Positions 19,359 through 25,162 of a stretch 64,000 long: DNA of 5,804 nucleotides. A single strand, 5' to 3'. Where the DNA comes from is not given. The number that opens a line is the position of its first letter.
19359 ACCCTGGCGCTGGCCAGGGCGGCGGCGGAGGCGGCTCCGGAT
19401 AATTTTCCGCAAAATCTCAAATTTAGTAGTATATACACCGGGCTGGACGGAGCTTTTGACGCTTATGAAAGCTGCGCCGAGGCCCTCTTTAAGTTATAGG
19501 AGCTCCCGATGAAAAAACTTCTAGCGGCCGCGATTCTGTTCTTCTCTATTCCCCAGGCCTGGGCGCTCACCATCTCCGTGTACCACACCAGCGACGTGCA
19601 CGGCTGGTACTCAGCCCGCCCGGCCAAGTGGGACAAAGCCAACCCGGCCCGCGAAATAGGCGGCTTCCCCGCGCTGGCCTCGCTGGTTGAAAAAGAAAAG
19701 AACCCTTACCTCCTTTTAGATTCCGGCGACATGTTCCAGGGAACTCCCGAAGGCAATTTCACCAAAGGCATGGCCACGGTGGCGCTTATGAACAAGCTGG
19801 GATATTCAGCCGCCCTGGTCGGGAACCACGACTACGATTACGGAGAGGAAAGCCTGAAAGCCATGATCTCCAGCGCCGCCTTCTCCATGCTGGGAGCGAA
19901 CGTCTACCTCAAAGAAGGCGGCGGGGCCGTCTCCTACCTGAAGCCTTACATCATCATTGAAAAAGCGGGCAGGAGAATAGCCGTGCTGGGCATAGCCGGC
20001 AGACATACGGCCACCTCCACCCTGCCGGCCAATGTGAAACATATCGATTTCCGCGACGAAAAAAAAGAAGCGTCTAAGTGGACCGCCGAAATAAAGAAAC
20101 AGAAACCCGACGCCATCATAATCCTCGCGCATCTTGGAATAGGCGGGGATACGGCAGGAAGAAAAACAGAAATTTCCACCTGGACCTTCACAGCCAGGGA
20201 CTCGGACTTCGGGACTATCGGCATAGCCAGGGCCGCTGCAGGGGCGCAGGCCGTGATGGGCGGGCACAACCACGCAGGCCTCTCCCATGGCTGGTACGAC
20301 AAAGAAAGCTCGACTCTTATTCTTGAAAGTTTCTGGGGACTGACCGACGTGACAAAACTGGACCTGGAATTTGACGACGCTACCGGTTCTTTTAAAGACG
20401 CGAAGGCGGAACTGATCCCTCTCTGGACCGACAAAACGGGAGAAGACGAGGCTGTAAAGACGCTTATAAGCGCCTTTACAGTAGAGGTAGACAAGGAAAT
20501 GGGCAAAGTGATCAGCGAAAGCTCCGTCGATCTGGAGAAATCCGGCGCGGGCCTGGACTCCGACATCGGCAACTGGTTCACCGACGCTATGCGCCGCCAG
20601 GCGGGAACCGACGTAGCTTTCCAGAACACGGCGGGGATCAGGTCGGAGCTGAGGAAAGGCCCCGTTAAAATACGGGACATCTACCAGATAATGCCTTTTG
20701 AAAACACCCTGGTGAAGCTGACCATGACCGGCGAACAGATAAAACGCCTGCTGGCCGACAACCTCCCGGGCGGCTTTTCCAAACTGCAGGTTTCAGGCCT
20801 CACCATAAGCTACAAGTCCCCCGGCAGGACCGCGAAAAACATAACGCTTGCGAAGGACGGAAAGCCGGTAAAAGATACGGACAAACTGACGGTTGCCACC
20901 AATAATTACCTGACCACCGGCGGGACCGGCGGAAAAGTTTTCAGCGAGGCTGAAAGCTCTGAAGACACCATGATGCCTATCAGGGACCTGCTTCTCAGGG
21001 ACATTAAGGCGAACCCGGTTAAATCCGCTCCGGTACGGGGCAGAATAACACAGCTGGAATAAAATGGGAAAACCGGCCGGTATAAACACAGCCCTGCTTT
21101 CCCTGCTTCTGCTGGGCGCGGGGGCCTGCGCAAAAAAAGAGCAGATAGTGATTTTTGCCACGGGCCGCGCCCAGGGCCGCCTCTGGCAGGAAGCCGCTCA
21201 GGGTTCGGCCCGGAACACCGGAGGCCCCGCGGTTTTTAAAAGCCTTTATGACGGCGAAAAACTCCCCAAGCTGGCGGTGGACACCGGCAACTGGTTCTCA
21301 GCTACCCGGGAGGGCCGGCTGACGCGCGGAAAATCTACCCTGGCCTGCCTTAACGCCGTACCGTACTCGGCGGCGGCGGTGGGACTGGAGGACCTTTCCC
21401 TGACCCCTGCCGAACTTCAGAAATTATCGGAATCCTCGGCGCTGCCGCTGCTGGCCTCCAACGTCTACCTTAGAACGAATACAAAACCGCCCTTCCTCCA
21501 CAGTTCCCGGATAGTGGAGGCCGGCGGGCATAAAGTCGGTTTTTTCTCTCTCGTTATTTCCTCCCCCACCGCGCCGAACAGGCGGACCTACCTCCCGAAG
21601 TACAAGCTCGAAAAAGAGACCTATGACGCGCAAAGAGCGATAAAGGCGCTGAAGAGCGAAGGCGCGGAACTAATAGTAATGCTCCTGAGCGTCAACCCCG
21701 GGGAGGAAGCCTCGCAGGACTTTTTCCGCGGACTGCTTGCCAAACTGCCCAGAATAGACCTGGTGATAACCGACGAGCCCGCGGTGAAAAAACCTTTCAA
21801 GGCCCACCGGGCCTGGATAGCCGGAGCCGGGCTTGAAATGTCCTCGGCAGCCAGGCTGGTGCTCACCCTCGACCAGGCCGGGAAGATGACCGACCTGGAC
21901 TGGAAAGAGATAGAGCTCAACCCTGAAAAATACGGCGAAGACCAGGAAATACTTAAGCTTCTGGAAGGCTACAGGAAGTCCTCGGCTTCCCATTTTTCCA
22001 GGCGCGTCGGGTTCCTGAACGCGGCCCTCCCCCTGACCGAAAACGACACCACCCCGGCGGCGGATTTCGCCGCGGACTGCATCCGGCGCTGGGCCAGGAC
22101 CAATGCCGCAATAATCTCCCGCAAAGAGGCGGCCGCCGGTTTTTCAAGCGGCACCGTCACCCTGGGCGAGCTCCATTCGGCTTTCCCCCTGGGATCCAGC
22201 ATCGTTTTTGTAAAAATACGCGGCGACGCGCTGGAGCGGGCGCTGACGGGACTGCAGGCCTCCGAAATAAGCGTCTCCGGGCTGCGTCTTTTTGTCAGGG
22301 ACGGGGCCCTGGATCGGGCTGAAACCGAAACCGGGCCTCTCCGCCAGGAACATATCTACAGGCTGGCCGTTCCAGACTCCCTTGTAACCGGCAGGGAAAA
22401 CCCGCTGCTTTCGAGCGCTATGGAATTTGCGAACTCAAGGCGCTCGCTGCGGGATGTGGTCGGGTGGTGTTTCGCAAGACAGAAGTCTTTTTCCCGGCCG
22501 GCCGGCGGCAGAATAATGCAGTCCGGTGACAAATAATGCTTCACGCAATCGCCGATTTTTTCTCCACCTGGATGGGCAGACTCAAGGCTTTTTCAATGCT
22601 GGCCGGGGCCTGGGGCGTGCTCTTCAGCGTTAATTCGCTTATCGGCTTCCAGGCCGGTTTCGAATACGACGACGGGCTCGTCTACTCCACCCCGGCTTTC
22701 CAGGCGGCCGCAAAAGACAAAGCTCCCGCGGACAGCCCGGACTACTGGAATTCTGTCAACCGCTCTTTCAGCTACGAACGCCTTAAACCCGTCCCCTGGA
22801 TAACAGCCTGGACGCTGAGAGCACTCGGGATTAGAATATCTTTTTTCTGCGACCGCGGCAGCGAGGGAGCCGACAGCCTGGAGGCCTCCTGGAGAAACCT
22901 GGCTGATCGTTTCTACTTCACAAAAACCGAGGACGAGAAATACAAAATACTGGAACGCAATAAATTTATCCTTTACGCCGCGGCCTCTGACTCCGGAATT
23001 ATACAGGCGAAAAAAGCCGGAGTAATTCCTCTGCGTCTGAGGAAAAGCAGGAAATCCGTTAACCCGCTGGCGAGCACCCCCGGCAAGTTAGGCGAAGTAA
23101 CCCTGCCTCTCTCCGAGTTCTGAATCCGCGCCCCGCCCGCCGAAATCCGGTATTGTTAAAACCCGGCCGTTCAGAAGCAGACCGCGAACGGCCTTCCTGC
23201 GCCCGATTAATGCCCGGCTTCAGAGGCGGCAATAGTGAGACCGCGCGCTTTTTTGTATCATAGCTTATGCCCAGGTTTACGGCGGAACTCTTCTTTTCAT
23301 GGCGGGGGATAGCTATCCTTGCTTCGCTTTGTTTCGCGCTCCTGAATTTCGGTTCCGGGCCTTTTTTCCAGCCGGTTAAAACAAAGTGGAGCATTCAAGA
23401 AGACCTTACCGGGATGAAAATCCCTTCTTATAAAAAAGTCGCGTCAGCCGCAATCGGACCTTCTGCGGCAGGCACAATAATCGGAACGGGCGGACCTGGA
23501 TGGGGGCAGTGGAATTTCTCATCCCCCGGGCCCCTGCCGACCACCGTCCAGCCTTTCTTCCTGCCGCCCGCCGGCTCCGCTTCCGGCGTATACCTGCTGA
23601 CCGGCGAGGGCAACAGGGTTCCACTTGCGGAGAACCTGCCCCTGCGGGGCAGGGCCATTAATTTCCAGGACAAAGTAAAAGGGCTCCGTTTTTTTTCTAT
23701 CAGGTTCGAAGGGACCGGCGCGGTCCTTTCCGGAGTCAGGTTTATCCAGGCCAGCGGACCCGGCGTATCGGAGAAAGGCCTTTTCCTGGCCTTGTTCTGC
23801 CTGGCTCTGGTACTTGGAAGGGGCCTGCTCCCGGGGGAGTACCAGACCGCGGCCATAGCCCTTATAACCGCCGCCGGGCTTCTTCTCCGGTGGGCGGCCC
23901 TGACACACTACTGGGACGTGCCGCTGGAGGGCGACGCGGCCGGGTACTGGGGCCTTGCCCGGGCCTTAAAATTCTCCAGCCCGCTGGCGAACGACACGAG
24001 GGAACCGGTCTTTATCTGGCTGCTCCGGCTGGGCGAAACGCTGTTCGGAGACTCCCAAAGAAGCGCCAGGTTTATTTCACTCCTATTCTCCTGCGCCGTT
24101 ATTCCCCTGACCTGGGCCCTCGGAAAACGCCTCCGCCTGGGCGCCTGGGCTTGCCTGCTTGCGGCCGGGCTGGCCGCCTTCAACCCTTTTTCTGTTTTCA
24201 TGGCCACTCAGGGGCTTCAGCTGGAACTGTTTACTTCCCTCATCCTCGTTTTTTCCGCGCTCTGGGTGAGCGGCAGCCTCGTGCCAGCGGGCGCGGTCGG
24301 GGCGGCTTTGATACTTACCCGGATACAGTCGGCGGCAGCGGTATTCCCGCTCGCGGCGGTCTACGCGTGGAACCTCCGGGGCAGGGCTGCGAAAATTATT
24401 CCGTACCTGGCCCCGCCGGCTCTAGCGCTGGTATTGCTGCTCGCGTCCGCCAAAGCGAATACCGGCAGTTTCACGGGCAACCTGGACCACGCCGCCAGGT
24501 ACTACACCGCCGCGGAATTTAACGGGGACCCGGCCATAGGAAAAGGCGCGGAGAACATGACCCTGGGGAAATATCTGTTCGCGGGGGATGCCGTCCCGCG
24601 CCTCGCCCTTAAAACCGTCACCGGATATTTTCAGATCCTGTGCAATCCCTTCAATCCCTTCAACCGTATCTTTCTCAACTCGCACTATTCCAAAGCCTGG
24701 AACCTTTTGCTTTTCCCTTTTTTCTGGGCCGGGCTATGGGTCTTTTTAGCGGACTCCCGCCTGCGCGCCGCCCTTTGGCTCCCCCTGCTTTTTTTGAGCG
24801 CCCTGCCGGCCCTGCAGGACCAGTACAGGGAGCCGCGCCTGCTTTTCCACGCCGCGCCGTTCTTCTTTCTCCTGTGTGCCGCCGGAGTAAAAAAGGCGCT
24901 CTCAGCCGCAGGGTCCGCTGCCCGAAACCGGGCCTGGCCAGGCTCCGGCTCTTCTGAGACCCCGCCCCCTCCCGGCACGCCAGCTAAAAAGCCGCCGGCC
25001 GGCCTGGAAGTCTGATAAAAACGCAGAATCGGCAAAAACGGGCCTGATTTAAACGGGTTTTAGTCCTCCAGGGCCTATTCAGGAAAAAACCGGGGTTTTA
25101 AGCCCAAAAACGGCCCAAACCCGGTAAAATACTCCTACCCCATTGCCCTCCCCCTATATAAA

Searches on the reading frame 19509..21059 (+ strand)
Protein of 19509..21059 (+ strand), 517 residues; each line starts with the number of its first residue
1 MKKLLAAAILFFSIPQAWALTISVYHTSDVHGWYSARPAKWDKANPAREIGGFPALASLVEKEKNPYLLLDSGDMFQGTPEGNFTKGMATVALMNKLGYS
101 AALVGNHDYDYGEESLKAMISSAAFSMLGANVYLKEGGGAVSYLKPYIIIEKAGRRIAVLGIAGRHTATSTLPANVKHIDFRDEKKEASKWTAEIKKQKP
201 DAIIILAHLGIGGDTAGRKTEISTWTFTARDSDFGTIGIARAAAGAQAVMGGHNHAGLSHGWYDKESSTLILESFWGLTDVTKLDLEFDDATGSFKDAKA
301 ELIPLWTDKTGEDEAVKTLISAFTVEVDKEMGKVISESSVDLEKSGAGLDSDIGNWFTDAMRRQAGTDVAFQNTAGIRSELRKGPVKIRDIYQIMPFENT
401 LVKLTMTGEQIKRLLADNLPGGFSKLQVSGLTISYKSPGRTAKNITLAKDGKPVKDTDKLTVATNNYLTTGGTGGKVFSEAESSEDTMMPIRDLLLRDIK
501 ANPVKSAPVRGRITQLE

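Call 45: search_protein_families(library=pfam, proteins=[window:19509-21059:+], max_evalue=0.000001)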
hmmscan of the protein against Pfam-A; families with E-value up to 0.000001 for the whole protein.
window:19509-21059:+ (517 aa): 2 families
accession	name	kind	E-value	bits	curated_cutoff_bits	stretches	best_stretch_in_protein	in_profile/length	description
PF02872.23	5_nucleotid_C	-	6.5e-36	124.3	23.6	1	348-479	19-157/158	5'-nucleotidase, C-terminal domain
PF00149.33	Metallophos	-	9.3e-12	46.2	21.5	1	23-256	2-190/191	Calcineurin-like phosphoesterase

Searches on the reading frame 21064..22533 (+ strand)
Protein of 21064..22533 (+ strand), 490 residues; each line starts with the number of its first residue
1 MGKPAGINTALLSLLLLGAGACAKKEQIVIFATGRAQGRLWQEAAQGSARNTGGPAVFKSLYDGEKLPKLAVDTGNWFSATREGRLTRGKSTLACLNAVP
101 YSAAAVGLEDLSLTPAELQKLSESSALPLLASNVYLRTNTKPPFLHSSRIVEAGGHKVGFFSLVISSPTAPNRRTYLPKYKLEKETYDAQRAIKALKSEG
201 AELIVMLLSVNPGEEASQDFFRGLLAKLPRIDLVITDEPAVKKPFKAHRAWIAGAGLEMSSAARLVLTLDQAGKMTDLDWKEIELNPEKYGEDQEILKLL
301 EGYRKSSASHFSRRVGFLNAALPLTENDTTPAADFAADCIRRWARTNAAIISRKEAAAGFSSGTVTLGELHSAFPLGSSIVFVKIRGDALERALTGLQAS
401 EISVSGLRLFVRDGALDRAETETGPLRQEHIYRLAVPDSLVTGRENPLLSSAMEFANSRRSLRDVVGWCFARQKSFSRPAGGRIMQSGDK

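Call 45: search_protein_families(library=pfam, proteins=[window:21064-22533:+], max_evalue=0.000001)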
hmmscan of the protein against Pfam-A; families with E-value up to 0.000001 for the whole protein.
window:21064-22533:+ (490 aa): 1 family
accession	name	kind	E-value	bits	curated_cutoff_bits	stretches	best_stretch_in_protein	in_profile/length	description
PF02872.23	5_nucleotid_C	-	1.1e-10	42.2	23.6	1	326-446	18-152/158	5'-nucleotidase, C-terminal domain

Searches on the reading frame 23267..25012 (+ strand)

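Call 45: search_protein_families(library=pfam, proteins=[window:23267-25012:+], max_evalue=0.000001)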
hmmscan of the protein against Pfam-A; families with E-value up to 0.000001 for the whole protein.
window:23267-25012:+ (582 aa): 1 family
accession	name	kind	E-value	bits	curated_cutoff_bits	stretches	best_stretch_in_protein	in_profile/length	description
PF13231.12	PMT_2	-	1.6e-08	35.3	26.1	1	247-391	4-154/160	Dolichyl-phosphate-mannose-protein mannosyltransferase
